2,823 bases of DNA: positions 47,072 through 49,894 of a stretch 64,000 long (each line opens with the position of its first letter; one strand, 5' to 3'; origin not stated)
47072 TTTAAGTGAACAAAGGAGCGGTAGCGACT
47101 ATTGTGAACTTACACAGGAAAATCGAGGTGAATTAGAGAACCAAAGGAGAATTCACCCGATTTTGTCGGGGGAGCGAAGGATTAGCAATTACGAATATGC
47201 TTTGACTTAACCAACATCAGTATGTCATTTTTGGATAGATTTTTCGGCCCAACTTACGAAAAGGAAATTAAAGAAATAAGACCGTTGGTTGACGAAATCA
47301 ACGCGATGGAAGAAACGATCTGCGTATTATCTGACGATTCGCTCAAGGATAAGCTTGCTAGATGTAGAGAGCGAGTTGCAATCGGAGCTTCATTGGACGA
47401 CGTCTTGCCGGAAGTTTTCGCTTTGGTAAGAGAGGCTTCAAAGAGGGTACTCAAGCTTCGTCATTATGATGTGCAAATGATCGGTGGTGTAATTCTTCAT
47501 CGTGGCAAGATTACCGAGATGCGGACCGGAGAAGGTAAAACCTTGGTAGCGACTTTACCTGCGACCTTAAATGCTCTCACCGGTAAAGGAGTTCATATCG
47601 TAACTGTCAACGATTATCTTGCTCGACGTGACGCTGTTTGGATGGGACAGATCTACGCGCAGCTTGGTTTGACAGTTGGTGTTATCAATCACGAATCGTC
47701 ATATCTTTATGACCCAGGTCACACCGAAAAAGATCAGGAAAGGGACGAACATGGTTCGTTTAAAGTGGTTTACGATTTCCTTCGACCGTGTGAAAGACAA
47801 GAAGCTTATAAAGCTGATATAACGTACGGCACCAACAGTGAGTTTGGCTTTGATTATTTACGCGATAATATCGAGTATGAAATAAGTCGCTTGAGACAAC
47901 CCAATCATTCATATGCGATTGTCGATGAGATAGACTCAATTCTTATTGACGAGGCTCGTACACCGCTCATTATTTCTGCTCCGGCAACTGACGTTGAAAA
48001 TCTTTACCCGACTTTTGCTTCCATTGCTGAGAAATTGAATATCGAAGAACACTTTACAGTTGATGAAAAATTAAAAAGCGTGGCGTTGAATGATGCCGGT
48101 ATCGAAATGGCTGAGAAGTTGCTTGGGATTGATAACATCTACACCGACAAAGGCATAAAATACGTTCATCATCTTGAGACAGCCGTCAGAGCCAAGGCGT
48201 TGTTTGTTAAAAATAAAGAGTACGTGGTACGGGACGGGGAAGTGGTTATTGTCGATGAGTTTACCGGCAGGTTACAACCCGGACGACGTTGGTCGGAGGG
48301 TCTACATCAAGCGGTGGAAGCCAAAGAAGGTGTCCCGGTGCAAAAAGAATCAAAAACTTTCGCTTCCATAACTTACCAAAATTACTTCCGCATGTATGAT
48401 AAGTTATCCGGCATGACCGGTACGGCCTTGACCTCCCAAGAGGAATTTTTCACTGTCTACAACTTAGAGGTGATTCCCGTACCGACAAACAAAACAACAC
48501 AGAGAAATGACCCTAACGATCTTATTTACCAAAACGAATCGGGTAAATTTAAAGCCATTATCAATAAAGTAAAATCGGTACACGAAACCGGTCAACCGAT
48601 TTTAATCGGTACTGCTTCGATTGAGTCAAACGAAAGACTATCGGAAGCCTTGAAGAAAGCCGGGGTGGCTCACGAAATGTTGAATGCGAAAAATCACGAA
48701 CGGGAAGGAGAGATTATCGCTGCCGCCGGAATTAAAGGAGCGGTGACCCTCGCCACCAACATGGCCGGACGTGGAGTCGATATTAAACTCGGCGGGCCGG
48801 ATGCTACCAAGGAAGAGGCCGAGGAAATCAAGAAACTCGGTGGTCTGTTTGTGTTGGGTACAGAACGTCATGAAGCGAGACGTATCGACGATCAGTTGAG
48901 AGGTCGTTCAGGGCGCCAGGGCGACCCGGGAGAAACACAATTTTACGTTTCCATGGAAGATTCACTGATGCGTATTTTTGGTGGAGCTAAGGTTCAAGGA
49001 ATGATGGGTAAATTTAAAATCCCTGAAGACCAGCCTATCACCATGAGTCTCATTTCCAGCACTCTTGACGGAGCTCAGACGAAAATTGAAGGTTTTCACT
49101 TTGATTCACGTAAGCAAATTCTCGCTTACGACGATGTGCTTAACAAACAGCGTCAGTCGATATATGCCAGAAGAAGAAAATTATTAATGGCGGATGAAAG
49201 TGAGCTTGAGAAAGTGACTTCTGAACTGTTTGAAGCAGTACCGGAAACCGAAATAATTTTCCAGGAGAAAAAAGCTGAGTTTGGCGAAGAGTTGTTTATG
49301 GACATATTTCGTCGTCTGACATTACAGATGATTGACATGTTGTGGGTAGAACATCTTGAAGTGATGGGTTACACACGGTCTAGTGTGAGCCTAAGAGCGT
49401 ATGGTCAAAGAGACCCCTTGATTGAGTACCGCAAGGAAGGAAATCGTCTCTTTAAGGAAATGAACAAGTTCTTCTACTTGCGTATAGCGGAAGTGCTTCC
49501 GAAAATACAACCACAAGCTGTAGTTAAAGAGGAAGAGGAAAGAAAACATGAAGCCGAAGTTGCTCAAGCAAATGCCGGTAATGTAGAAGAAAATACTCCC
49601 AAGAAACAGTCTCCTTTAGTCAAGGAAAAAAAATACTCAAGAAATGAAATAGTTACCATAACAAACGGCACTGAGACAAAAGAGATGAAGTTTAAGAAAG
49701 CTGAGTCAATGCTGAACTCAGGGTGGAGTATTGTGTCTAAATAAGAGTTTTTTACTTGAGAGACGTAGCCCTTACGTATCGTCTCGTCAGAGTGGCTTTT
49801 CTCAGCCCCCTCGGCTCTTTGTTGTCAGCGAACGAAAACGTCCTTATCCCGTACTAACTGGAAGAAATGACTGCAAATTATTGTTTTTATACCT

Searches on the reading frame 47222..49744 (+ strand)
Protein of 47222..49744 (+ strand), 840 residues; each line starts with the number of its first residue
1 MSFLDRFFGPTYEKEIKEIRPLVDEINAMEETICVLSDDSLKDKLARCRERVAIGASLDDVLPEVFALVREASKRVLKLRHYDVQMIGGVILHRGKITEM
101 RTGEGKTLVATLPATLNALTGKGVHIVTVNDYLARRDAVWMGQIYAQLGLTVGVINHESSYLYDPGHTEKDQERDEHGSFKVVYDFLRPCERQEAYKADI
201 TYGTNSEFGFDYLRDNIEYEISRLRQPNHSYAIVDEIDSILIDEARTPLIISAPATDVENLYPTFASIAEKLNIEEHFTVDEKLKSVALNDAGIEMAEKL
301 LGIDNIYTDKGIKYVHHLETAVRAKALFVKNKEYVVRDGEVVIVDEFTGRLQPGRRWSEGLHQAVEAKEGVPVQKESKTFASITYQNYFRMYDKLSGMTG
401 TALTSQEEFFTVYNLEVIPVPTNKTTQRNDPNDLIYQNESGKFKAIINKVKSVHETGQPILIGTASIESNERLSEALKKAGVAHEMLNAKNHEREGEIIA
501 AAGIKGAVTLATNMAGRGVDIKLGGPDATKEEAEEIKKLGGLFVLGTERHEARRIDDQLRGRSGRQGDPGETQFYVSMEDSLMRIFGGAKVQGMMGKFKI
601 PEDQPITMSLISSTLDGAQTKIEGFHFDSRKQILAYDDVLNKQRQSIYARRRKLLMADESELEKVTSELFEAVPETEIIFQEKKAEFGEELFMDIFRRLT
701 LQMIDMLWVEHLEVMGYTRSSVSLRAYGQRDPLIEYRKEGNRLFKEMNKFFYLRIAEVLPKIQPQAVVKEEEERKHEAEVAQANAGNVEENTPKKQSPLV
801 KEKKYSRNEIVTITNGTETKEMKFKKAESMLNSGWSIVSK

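Call 28: search_protein_families(library=pfam, max_evalue=0.001, proteins=[window:47222-49744:+])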
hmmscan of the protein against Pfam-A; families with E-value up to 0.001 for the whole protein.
window:47222-49744:+ (840 aa): 4 families
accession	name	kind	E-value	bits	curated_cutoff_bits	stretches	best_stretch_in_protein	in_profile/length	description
PF07517.20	SecA_DEAD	-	3.2e-119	397.9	24.6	1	6-409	3-289/290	SecA DEAD-like domain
PF21090.3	P-loop_SecA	-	8e-76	254.7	27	1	426-603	2-205/205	SecA P-loop domain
PF07516.18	SecA_SW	-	6.4e-39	134.5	26.7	2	605-673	1-68/200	SecA Wing and Scaffold domain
PF01043.26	SecA_PP_bind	-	7.5e-39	133.2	23.5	1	259-366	3-110/110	SecA preprotein cross-linking domain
